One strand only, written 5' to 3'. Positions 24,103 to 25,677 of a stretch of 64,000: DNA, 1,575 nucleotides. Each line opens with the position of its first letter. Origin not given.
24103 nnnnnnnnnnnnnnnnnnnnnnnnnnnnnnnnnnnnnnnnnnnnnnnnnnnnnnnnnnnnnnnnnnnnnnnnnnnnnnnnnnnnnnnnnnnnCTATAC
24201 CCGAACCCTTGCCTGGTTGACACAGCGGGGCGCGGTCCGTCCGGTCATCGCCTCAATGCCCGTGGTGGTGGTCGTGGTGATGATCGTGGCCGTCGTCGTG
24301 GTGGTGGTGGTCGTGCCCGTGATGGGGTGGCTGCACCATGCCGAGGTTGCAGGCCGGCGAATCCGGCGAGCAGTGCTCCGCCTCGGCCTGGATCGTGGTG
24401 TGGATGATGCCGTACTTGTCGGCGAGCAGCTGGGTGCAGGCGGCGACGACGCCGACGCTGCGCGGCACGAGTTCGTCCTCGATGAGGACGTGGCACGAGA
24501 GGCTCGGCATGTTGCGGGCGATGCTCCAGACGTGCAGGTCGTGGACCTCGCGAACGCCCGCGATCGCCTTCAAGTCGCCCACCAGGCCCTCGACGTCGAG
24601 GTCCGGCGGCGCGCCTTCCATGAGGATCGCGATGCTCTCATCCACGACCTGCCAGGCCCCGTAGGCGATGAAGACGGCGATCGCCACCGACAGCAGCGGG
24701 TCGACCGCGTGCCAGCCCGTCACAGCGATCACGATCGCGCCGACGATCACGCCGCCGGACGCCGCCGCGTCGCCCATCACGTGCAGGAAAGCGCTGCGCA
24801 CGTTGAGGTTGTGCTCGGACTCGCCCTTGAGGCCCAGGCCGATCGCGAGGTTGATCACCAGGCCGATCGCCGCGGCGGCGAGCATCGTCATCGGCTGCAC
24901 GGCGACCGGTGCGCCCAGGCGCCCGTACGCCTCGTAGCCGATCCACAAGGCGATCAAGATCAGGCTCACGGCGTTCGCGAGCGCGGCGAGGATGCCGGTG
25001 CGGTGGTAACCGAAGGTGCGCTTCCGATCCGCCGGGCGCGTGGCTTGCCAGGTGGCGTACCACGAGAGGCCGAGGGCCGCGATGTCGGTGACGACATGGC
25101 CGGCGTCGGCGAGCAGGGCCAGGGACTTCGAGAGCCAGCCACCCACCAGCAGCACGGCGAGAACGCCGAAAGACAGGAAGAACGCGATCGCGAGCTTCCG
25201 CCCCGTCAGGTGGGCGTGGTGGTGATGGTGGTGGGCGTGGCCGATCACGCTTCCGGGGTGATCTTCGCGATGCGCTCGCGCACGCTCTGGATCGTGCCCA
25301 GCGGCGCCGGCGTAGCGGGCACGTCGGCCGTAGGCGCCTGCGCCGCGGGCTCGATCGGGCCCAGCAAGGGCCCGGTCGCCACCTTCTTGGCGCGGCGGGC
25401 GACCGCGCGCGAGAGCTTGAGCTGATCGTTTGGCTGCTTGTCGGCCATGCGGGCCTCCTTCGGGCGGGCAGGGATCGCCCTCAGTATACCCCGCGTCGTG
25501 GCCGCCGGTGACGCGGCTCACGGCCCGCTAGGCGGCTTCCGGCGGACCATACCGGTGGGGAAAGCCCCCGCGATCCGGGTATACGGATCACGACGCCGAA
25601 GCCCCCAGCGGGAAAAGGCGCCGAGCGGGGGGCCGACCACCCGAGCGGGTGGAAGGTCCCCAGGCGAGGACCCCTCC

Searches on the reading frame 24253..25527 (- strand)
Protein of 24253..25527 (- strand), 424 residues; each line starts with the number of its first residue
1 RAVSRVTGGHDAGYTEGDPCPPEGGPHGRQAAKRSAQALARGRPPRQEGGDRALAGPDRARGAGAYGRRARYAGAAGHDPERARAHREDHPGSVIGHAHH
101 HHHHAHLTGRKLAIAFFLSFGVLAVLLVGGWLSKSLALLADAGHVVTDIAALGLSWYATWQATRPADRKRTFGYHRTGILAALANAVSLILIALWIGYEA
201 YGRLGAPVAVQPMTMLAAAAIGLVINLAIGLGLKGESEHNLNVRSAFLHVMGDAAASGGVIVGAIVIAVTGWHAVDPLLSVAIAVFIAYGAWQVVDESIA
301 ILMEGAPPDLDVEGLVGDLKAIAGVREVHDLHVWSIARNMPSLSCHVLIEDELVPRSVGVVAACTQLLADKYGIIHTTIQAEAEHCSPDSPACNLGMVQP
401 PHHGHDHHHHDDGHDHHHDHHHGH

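Call 49: search_protein_families(library=pfam, proteins=[window:24253-25527:-], max_evalue=0.00001)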
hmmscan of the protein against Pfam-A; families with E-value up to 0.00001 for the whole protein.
window:24253-25527:- (424 aa): 2 families
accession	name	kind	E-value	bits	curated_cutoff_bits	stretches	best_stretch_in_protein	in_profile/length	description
PF01545.26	Cation_efflux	-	2.2e-40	139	26.6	1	113-303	2-198/198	Cation efflux family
PF16916.11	ZT_dimer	-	2.9e-09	37.3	26.7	1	307-383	1-77/78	Dimerisation domain of Zinc Transporter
